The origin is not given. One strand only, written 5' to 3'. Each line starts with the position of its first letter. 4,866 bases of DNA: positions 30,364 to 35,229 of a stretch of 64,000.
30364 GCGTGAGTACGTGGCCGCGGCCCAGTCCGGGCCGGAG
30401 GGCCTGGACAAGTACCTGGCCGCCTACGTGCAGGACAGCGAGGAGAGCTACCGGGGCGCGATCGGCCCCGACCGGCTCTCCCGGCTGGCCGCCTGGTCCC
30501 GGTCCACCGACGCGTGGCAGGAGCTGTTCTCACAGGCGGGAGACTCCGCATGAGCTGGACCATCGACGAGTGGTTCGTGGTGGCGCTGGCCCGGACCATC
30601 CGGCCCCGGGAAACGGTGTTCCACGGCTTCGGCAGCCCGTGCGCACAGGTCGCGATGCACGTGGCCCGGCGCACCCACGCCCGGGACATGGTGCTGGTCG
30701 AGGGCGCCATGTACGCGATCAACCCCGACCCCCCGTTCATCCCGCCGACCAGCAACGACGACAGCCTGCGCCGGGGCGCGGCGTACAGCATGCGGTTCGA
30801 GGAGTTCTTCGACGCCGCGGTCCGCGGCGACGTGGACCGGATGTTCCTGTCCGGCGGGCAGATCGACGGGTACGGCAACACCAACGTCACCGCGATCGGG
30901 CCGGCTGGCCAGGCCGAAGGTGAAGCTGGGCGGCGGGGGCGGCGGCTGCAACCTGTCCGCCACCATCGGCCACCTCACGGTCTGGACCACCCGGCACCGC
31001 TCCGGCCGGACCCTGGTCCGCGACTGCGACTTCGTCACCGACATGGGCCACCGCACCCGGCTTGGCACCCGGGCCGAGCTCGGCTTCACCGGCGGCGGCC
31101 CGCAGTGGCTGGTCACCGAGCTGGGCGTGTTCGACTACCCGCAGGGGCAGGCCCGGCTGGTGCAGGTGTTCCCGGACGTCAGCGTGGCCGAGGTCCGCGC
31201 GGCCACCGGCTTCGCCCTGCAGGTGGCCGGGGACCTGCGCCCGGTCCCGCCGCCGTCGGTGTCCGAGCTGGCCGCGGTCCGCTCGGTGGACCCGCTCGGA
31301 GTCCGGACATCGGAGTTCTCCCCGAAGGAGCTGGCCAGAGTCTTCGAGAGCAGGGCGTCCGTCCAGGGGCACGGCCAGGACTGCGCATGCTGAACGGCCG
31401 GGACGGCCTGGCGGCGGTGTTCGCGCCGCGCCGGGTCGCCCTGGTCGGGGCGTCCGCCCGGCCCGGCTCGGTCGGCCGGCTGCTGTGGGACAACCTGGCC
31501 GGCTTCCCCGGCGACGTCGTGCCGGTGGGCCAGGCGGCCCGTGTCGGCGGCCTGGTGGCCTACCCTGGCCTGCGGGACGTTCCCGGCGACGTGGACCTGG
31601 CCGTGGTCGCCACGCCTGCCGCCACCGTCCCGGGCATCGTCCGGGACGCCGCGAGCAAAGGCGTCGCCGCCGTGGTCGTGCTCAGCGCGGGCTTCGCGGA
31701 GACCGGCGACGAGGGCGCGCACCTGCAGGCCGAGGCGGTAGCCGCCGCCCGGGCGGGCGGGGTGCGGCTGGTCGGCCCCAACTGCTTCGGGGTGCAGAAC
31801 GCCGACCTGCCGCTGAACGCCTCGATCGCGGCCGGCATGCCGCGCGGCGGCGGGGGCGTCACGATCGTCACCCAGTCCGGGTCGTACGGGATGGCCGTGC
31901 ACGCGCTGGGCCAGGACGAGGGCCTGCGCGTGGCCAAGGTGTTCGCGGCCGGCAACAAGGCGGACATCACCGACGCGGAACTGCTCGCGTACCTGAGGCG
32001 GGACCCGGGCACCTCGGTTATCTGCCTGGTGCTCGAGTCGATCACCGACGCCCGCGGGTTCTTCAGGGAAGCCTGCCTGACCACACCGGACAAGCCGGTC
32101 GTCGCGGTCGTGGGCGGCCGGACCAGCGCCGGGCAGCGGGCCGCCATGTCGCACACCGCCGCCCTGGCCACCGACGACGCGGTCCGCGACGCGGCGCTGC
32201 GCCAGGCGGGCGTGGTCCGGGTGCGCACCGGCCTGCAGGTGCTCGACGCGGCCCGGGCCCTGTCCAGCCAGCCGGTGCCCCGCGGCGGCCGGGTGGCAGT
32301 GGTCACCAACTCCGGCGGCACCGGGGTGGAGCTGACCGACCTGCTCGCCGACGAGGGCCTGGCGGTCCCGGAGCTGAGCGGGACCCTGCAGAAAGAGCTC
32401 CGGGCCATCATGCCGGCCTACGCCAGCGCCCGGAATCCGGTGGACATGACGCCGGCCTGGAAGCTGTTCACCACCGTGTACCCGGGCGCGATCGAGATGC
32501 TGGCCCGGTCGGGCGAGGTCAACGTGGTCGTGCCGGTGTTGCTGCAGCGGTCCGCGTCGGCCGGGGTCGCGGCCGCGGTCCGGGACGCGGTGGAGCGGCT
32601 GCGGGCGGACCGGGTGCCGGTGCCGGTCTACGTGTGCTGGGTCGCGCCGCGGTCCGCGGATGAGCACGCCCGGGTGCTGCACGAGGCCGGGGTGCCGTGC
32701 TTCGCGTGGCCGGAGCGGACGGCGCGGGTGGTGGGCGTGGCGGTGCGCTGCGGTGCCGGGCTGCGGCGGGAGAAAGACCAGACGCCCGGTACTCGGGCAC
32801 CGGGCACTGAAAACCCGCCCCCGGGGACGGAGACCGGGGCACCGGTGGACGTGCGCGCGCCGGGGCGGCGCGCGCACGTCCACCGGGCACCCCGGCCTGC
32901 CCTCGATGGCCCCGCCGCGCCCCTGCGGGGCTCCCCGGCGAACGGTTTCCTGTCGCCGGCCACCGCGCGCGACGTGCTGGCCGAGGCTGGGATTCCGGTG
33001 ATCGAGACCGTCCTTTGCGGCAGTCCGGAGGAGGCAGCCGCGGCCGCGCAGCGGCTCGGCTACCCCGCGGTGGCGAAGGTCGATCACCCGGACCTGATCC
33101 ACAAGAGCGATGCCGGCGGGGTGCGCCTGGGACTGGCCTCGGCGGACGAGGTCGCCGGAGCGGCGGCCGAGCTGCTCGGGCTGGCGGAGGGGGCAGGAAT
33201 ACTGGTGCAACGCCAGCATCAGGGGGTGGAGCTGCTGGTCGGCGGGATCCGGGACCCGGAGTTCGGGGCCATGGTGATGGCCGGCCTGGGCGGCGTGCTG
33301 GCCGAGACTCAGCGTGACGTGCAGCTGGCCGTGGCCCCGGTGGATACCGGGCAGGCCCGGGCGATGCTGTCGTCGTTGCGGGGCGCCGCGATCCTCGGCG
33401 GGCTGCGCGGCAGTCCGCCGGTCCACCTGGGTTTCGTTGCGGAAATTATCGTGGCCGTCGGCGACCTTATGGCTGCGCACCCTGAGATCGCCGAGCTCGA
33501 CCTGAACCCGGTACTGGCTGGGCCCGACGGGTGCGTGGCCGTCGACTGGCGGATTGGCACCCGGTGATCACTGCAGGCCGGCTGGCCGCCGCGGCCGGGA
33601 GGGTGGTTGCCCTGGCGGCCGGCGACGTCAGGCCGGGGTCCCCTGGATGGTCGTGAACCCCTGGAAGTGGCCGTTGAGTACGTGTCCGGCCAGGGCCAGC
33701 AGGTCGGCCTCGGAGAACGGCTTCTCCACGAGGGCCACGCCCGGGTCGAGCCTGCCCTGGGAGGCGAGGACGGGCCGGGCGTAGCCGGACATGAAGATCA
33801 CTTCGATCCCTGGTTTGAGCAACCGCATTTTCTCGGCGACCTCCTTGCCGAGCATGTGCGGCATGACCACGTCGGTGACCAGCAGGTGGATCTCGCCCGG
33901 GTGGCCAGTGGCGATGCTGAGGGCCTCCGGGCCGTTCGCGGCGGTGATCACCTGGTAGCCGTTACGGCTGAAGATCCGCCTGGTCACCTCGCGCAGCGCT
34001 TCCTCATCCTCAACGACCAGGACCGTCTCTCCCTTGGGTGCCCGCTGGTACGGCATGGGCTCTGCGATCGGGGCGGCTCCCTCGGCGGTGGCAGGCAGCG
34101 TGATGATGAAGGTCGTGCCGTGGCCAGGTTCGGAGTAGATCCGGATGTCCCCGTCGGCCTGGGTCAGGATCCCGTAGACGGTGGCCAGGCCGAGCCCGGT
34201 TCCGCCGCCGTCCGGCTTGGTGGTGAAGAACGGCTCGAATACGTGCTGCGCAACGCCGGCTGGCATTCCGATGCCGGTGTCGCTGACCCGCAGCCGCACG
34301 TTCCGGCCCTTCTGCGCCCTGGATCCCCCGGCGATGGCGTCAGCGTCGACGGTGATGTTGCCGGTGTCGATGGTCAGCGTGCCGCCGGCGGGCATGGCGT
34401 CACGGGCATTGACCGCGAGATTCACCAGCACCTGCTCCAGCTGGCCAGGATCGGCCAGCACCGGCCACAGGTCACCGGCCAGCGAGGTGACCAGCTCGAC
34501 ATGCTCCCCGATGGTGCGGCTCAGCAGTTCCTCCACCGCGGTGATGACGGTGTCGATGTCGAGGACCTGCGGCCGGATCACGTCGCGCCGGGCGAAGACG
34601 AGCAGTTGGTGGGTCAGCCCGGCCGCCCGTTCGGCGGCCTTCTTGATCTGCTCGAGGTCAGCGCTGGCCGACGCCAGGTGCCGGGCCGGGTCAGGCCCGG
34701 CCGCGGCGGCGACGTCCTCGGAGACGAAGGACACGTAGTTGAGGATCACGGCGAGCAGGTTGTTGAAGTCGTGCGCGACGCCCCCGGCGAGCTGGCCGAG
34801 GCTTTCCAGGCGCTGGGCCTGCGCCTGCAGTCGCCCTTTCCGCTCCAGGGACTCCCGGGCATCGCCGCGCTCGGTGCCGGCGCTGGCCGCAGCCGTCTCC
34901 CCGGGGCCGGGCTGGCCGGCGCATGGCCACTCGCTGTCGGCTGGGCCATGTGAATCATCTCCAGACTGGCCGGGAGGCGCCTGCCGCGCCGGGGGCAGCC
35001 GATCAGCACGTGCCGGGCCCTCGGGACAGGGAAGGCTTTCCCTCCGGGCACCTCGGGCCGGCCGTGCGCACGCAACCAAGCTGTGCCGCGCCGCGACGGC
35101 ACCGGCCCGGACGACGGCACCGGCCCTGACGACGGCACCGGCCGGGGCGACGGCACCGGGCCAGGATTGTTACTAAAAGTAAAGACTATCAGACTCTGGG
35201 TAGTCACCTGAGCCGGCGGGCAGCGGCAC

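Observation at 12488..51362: Two-part coenzyme M island: CoM-thioether catabolism plus bacterial-type CoM biosynthesis, with no oxygenase in view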

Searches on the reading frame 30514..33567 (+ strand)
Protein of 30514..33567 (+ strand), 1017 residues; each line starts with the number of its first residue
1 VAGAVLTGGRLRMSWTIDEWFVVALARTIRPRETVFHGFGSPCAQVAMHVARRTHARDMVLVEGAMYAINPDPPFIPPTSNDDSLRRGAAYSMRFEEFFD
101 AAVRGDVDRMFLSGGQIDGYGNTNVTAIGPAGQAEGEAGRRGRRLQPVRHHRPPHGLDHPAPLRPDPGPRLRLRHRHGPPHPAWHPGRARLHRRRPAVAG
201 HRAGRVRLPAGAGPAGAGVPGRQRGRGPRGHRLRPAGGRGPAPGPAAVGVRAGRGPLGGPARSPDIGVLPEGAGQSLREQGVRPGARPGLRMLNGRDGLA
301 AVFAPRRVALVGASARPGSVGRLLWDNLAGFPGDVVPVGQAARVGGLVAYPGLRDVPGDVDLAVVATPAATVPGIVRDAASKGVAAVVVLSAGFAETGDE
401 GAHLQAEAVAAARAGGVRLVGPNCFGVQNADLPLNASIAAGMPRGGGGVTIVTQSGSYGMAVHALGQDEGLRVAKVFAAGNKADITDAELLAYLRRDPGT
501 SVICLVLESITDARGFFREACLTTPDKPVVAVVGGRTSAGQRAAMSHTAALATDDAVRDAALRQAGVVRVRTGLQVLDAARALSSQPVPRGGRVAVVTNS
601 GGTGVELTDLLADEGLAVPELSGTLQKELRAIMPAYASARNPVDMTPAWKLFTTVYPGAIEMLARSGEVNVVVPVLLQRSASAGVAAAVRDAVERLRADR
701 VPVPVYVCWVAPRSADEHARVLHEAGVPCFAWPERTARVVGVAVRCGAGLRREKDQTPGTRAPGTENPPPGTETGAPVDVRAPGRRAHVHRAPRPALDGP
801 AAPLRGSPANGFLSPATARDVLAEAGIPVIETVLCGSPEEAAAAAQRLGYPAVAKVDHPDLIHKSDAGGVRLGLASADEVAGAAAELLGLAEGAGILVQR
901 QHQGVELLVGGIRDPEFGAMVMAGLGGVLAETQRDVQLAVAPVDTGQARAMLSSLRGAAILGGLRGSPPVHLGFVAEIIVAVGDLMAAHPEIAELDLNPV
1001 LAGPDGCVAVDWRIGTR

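Call 9: search_protein_families(library=pfam, proteins=[window:30514-33567:+], max_evalue=0.001)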
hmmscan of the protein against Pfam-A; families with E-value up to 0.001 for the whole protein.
window:30514-33567:+ (1017 aa): 5 families
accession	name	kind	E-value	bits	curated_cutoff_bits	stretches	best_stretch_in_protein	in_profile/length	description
PF13549.11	ATP-grasp_5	-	4.2e-61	206.6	27.6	1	811-1014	8-219/221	ATP-grasp domain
PF13607.11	Succ_CoA_lig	-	3.2e-42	144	27.4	1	447-583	2-138/138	Succinyl-CoA ligase like flavodoxin domain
PF13380.12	CoA_binding_2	-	1.5e-20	74.2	22.8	1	306-429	1-115/116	CoA binding domain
PF19045.5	Ligase_CoA_2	-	1.4e-09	38.7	23.7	1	594-741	1-149/162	Ligase-CoA domain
PF02629.25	CoA_binding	-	0.00011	23.4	22.3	0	306-393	4-97/97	CoA binding domain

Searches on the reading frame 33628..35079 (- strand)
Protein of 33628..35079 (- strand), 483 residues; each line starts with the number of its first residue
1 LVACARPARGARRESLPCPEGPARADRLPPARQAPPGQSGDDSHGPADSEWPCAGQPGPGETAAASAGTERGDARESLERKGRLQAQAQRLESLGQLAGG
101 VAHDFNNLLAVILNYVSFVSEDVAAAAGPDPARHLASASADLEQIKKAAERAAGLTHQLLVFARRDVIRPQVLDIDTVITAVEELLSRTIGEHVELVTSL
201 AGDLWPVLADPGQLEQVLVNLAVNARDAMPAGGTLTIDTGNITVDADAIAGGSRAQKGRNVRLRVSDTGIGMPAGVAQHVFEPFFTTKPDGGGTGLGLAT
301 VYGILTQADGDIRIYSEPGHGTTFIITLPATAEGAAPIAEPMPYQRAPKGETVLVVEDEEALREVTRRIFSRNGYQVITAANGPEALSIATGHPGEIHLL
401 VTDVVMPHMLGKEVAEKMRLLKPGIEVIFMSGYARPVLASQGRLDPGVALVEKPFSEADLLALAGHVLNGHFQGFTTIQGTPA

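Call 9: search_protein_families(library=pfam, proteins=[window:33628-35079:-], max_evalue=0.001)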
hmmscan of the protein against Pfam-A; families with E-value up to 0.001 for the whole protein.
window:33628-35079:- (483 aa): 3 families
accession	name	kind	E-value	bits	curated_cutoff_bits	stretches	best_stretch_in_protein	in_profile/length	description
PF02518.31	HATPase_c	-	1.8e-24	86.7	26.4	1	210-331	2-110/111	Histidine kinase-, DNA gyrase B-, and HSP90-like ATPase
PF00072.30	Response_reg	-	2.1e-17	63.7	30.2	1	353-462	1-108/111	Response regulator receiver domain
PF00512.31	HisKA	-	5.7e-06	26.7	26.9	1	94-166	2-64/66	His Kinase A (phospho-acceptor) domain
